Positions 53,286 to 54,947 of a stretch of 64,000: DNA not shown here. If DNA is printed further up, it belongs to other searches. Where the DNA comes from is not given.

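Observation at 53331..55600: AT-rich three-gene cassette on the opposite strand interrupting the rpsP / KH / trmD ribosomal operon; large PD-(D/E)xK-like protein plus two paralogous small proteins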

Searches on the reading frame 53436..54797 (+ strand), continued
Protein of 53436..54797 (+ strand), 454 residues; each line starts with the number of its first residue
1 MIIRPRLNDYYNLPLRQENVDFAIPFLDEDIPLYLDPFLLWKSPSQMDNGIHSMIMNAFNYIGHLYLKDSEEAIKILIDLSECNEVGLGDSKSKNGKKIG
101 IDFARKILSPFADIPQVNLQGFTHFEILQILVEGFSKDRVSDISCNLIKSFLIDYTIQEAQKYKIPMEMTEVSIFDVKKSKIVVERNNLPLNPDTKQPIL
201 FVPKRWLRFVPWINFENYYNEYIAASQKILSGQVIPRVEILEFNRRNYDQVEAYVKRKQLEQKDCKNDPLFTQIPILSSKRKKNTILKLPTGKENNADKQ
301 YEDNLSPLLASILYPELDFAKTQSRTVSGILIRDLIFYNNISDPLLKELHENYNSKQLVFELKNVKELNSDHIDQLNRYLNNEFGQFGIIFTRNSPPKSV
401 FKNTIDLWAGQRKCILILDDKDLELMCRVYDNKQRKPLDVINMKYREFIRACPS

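Call 33: find_encoding_contigs(protein=P0089, flank=8000, max_places=1)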
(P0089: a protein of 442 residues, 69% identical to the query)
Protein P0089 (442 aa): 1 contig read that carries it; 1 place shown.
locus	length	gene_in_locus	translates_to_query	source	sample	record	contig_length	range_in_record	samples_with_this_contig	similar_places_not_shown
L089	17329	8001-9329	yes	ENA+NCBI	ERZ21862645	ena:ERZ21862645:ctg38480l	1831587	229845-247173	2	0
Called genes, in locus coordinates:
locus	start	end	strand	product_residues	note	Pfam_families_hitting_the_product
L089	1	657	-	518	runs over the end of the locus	PF00496:SBP_bac_5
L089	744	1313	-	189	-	PF00582:Usp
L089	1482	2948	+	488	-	PF12390:Se-cys_synth_N (faint), PF03841:SelA, PF01053:Cys_Met_Meta_PP (faint)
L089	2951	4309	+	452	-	PF09976:TPR_21 (faint), PF23914:TPR_CcmH_CycH (faint), PF13414:TPR_11, PF13432:TPR_16 (weak), PF14559:TPR_19 (weak), PF12895:ANAPC3 (weak), PF14559:TPR_19 (weak), PF07719:TPR_2 (weak), +12 more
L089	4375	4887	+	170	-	PF13580:SIS_2, PF01380:SIS (faint)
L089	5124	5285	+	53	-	-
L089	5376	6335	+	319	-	-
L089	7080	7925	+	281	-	PF04471:Mrr_cat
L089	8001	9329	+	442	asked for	PF28123:DUF8370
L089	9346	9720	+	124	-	-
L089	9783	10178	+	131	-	-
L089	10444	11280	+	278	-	-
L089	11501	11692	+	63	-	-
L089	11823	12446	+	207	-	-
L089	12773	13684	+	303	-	-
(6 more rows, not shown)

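Call 34: find_encoding_contigs(protein=P0115, flank=8000, max_places=1)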
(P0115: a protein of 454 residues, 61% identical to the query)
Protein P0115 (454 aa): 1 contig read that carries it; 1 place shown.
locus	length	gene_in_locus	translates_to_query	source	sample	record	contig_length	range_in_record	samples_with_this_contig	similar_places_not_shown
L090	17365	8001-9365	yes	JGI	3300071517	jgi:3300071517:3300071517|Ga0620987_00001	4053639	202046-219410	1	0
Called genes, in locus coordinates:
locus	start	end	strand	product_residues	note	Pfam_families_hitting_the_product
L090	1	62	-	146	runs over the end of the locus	PF01451:LMWPc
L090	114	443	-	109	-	PF12840:HTH_20, PF01022:HTH_5, PF13412:HTH_24 (weak)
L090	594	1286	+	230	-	PF04298:Zn_peptidase_2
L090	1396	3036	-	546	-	PF00171:Aldedh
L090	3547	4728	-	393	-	PF05990:DUF900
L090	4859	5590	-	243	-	PF07885:Ion_trans_2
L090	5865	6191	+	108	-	PF01541:GIY-YIG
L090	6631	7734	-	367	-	PF00817:IMS, PF21999:IMS_HHH_1 (weak), PF11799:IMS_C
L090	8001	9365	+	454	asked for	PF28123:DUF8370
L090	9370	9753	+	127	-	-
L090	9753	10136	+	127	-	-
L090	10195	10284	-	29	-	-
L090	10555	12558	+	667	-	PF07719:TPR_2 (faint), PF13181:TPR_8 (faint), PF13374:TPR_10 (faint), PF13176:TPR_7 (faint), PF13424:TPR_12 (weak), PF00515:TPR_1 (weak), PF02518:HATPase_c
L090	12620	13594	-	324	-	PF02518:HATPase_c, PF13581:HATPase_c_2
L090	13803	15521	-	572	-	PF18962:Por_Secre_tail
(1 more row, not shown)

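Call 35: find_encoding_contigs(protein=P0093, flank=8000, max_places=1)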
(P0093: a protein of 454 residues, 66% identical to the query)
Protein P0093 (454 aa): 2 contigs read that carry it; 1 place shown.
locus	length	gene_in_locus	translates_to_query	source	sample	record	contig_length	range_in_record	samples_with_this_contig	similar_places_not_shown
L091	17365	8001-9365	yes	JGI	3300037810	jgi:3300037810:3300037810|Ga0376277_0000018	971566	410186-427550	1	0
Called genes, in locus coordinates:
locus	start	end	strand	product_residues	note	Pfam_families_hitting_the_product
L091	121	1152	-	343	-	PF25145:NfeD1b_N (faint), PF01343:Peptidase_S49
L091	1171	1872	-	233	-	PF22935:RM44_endonuclase (weak), PF14622:Ribonucleas_3_3, PF00636:Ribonuclease_3, PF00035:dsrm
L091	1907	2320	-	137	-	PF01029:NusB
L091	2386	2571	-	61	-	PF01783:Ribosomal_L32p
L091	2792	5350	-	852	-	PF00133:tRNA-synt_1, PF09334:tRNA-synt_1g, PF13603:tRNA-synt_1_2, PF00133:tRNA-synt_1, PF08264:Anticodon_1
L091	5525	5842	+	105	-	-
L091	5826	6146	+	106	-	PF12732:YtxH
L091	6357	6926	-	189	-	-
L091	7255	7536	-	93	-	-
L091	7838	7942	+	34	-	-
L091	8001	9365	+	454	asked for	PF28123:DUF8370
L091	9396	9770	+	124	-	-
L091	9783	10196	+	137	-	-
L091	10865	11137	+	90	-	-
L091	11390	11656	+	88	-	-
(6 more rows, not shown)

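Call 40: predict_structure(alignment_id=A1)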
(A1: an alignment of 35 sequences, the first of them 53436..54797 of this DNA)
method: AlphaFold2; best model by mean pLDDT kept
length: 454 residues; sequences in the alignment: 35
mean_pLDDT: 77.6   pTM: 0.71
mean pLDDT of the five models: 77.6, 74.5, 74.4, 71.1, 70.9
residues with pLDDT >= 90: 142; 70-90: 215; 50-70: 28; < 50: 69
segments of 3 or more residues with pLDDT < 50: 210-276
pLDDT, mean of each block of 10 residues (from residue 1): 70 77 83 79 74 92 94 94 85 80 95 84 79 81 93 94 94 86 92 91 75 38 42 41 37 44 35 47 87 80 83 73 60 69 85 85 89 85 83 91 84 91 91 85 93 80
secondary structure, 60 per line:
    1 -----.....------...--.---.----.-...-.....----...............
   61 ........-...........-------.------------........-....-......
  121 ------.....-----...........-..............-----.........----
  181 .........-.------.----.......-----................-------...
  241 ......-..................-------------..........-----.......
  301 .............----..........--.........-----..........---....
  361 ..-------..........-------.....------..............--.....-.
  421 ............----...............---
elements in order: H7-10 E33-35 H37-41 H46-68 H70-80 H101-108 H110-113 H115-120 H127-131 H137-147 H149-162 E168-176 E181-189 E207-209 H215-230 H238-246 H248-265 H279-288 H294-313 E318-327 E330-338 H344-353 E357-362 H370-379 E387-391 H398-411 E414-418 H420-432 H437-451

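Call 44: fold_search(model_id=the predicted structure, library=pdb)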
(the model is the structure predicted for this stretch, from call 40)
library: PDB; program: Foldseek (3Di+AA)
matches with E <= 10: 514; with E <= 0.001: 0
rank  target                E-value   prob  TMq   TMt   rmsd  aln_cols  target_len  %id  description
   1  4c2m_E                5.1e-03  0.99  0.17  0.33  11.0       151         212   10  Structure of RNA polymerase I at 2.8 A resolution (released 2013-10-23)
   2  8yfq_E                8.9e-03  0.98  0.16  0.31  11.9       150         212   13  Cryo EM structure of Komagataella phaffii RNAPII-Rat1-Rai1 pre-termination complex (released 2024-09-25)
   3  8u9x_E                1.1e-02  0.94  0.16  0.30  12.2       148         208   11  STRUCTURAL BASIS OF TRANSCRIPTION: RNA POLYMERASE II SUBSTRATE BINDING AND METAL COORDINATION AT 3.0 A OF T834P MUTANT (released 2024-09-18)
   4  6qnz_A                1.2e-02  0.66  0.23  0.19  20.6       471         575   11  Crystal structure of the site-specific DNA nickase N.BspD6I E418A Mutant (released 2020-03-04)
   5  8uhd_E                1.2e-02  0.99  0.17  0.34  11.6       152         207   10  Structure of paused transcription complex Pol II-DSIF-NELF - post-translocated (released 2024-03-20)
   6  5xog_E                1.3e-02  0.97  0.16  0.32  10.9       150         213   12  RNA Polymerase II elongation complex bound with Spt5 KOW5 and Elf1 (released 2017-08-16)
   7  9ja1_E                1.8e-02  1.00  0.16  0.32   3.9        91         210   12  The RNA polymerase II elongation complex from Saccharomyces cerevisiae (released 2024-09-04)
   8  5liq_A                2.1e-02  0.63  0.25  0.20  19.4       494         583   11  The structure of C160S,C508S,C578S mutant of Nt.BspD6I nicking endonuclease at 0.185 nm resolution . (released 2017-08-02)
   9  5liz                  2.2e-02  0.96  0.25  0.20  14.8       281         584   12  The structure of Nt.BspD6I nicking endonuclease with all cysteines mutated by serine residues at 0.19 nm resolution . (released 2017-08-02)
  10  2ewf                  2.7e-02  0.96  0.26  0.21  14.6       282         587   12  Crystal structure of the site-specific DNA nickase N.BspD6I (released 2006-11-21)
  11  5iy6_E                2.9e-02  0.90  0.15  0.30  13.3       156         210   10  Human holo-PIC in the closed state (released 2016-05-18)
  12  5lhc_B                3.2e-02  0.97  0.26  0.21  14.5       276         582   12  The structure of D456A mutant of Nt.BspD6I nicking endonuclease at 0.24 nm resolution . (released 2017-08-16)
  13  1dzf                  3.2e-02  0.93  0.17  0.32  10.7       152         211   11  RPB5 from S.cerevisiae (released 2000-06-09)
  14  9g1x_E                3.4e-02  0.90  0.16  0.32  11.5       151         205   10  Yeast RNA polymerase I elongation complex stalled by an apurinic site, 11-subunit (released 2025-06-18)
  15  1i50_E                4.3e-02  0.99  0.16  0.31   3.6        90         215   11  RNA POLYMERASE II CRYSTAL FORM II AT 2.8 A RESOLUTION (released 2001-04-23)
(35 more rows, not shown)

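Call 54: search_solved_structures(query=A1, max_evalue=10)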
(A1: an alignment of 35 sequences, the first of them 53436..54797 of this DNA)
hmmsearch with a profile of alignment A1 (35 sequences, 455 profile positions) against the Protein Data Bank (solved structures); distinct sequences matched with E-value up to 10: 2.
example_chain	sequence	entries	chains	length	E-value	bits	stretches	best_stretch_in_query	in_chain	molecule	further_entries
1on2_A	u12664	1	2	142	0.14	13.9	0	94-145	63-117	Transcriptional regulator mntR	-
4hv6_A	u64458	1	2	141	0.2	13.4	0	94-145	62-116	Transcriptional regulator MntR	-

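Call 59: search_dna_similar(query=window:53436-54797:+, collection=plasmids, mode=protein, max_rows=15)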
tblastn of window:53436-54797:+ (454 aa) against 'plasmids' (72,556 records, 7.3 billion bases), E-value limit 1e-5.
Records with a match: 32; places in all: 33; records where one place covers at least 80% of the query: 4.
Best place of each record, by identity: <60% 32.
By first word of the organism name: Ralstonia 14; Sinorhizobium 5; Leptolyngbya 2; Bacillus 2; Paenarthrobacter 2; Methylobacterium 1; Falsihalocynthiibacter 1; Rhizobium 1; Roseomonas 1; Rhodococcus 1; and 2 more.
By predicted mobility (MOB-suite, as given by PLSDB): mobilizable 15; conjugative 9; non-mobilizable 8.
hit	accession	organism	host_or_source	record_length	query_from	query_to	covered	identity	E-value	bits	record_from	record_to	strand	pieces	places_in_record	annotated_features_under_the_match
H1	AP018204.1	Leptolyngbya boryana NIES-2135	-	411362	1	454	100%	58.0%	1e-170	538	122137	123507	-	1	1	hypothetical protein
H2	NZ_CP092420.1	Leptolyngbya boryana IU 594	-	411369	1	454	100%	58.0%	1e-170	538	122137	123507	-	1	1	hypothetical protein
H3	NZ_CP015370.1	Methylobacterium phyllosphaerae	cell culture,leaf tissues of rice in ...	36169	1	454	100%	49.6%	8e-155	493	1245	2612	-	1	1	hypothetical protein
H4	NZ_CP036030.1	Bacillus mycoides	cell culture,soil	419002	6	437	95%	22.0%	4e-19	98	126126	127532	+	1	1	hypothetical protein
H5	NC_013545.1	Sinorhizobium meliloti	isolated from an indigenous ...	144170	30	277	55%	25.0%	8e-7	59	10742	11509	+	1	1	hypothetical protein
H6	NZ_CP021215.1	Sinorhizobium meliloti RU11/001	-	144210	30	277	55%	25.0%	8e-7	59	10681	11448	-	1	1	hypothetical protein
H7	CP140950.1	Sinorhizobium meliloti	Medicago lupulina,whole organism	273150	30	277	55%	25.0%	2e-6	58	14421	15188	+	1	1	hypothetical protein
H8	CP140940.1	Sinorhizobium meliloti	Medicago lupulina,whole organism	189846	30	277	55%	25.0%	2e-6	58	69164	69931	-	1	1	hypothetical protein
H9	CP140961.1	Sinorhizobium meliloti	Medicago lupulina,whole organism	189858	30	277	55%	25.0%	2e-6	58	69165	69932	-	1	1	hypothetical protein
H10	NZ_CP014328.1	Falsihalocynthiibacter arcticus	such as cell culture,marine sediment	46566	2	115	25%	50.4%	4e-27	122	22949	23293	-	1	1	hypothetical protein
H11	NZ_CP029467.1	Bacillus amyloliquefaciens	whole organism,soil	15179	6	167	36%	29.3%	3e-11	74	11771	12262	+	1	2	hypothetical protein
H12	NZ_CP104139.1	Rhizobium sp. WSM1274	Vicia sp.,cell culture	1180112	30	174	32%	30.6%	7e-9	66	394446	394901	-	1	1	record has no annotation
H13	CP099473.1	Roseomonas mucosa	Human skin,single cell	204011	17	174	35%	27.6%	2e-8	64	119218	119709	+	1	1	hypothetical protein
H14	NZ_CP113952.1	Rhodococcus sp. JS3073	culture,soil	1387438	299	454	34%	27.8%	3e-9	67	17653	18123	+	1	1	record has no annotation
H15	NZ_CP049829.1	Janthinobacterium lividum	single organism,water pond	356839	30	163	30%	32.1%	7e-7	60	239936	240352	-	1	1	hypothetical protein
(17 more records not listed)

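Call 60: search_dna_similar(query=window:53436-54797:+, collection=phages, mode=protein, max_rows=15)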
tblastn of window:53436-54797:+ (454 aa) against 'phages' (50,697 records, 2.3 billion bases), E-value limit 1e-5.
No match.

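Call 61: get_annotated_region(hit=H3, flank=6000)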
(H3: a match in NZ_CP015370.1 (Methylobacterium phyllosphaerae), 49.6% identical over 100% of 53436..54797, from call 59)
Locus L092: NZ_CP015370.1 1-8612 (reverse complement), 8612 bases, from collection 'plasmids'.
description: Methylobacterium phyllosphaerae strain CBMB27 plasmid CBMB27-p3, complete sequence
organism: Methylobacterium phyllosphaerae (NCBI taxid 418223)
taxonomy: Bacteria; Pseudomonadota; Alphaproteobacteria; Hyphomicrobiales; Methylobacteriaceae; Methylobacterium; Methylobacterium phyllosphaerae
host: -; source: cell culture,leaf tissues of rice in Korea; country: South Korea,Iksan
typing (MOB-suite, as given by PLSDB): non-mobilizable; replicon rep_cluster_433
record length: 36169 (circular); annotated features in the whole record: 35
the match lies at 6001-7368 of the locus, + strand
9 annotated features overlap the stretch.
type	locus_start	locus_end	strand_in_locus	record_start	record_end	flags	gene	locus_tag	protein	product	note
CDS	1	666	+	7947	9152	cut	-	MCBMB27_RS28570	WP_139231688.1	hypothetical protein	-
CDS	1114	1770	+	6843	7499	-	parA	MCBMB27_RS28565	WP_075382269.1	ParA family partition ATPase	-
CDS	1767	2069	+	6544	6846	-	-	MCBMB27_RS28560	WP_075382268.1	hypothetical protein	-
CDS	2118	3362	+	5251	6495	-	-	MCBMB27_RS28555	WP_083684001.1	replication initiator protein A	-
CDS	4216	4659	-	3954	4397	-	-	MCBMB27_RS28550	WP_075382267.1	DUF1810 domain-containing protein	-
CDS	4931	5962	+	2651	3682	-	-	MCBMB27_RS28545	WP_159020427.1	DUF4113 domain-containing protein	-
CDS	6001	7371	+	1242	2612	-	-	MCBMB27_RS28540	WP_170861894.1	hypothetical protein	-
CDS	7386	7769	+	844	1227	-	-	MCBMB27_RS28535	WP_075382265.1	hypothetical protein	-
CDS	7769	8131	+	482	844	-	-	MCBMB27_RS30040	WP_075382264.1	hypothetical protein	-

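Call 62: get_annotated_region(hit=H1, flank=7000)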
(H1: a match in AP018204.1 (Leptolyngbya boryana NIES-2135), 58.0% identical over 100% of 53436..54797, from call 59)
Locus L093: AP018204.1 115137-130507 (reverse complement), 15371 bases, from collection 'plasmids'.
description: Leptolyngbya boryana NIES-2135 plasmid plasmid1 DNA, complete genome
organism: Leptolyngbya boryana NIES-2135 (NCBI taxid 1973484)
taxonomy: Bacteria; Cyanobacteriota; Cyanophyceae; Leptolyngbyales; Leptolyngbyaceae; Leptolyngbya; Leptolyngbya boryana; Leptolyngbya boryana NIES-2135
host: -; source: -; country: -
typing (MOB-suite, as given by PLSDB): non-mobilizable
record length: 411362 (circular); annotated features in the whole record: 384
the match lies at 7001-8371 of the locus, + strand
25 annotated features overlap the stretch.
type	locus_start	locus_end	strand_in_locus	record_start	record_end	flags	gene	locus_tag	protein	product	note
CDS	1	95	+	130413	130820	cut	-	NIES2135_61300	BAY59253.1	hypothetical protein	-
CDS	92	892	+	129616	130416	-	-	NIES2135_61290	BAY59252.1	rare lipoprotein A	-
CDS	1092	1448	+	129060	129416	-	-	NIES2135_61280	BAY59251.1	hypothetical protein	-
CDS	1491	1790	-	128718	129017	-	-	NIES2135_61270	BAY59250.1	hypothetical protein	-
CDS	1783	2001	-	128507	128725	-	-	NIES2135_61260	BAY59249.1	hypothetical protein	-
CDS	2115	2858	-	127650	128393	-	-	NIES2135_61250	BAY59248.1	hypothetical protein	-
CDS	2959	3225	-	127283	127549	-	-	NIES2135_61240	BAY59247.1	hypothetical protein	-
CDS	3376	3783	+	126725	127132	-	-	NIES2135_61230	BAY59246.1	hypothetical protein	-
CDS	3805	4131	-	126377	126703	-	-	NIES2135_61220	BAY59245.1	hypothetical protein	-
CDS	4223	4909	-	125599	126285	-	-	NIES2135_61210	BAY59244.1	hypothetical protein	-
CDS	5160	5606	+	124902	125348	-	-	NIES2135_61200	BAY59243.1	UmuD protein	-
CDS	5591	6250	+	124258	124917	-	-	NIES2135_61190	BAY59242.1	DNA-directed DNA polymerase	-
CDS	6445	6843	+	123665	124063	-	-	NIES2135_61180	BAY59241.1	SOS mutagenesis and repair, UmuC protein homolog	-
CDS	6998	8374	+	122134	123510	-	-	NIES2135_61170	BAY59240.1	hypothetical protein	-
CDS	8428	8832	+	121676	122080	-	-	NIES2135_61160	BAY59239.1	hypothetical protein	-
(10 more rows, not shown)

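Call 64: find_related_loci(query=A1, collection=metagenome_contigs, flank=10000)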
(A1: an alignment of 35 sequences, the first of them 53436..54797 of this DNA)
Query A1 (454 aa) in metagenome_contigs; peptide patterns used: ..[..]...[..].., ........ (x = any residue, [..] = any of these).
600 stretches matched a pattern (row limit reached: there are more); 565 encode a relative of the query (tblastn E <= 1e-3); the best 80 are kept; 80 distinct loci.
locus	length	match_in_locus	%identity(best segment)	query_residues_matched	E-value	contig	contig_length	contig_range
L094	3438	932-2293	74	1-454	0e+0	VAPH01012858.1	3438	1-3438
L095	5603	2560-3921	74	1-454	0e+0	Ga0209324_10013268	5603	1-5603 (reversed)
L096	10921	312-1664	74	4-454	0e+0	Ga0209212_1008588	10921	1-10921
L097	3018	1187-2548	74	1-454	0e+0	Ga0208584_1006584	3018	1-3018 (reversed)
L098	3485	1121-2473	74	4-454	0e+0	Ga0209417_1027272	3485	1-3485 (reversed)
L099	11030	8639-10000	71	1-454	0e+0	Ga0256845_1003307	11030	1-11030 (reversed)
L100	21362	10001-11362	72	1-454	0e+0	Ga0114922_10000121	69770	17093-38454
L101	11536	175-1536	72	1-454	0e+0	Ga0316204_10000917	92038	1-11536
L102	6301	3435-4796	72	1-454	0e+0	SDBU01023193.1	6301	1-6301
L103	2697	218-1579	73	1-454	0e+0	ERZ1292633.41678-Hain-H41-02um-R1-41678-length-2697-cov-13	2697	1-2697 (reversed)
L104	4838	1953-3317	72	1-454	0e+0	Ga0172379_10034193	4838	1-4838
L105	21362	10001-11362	71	1-454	0e+0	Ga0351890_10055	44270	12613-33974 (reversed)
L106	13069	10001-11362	71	1-454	0e+0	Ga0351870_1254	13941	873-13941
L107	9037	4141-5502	68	1-454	0e+0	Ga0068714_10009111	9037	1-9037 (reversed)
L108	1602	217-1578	69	1-454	0e+0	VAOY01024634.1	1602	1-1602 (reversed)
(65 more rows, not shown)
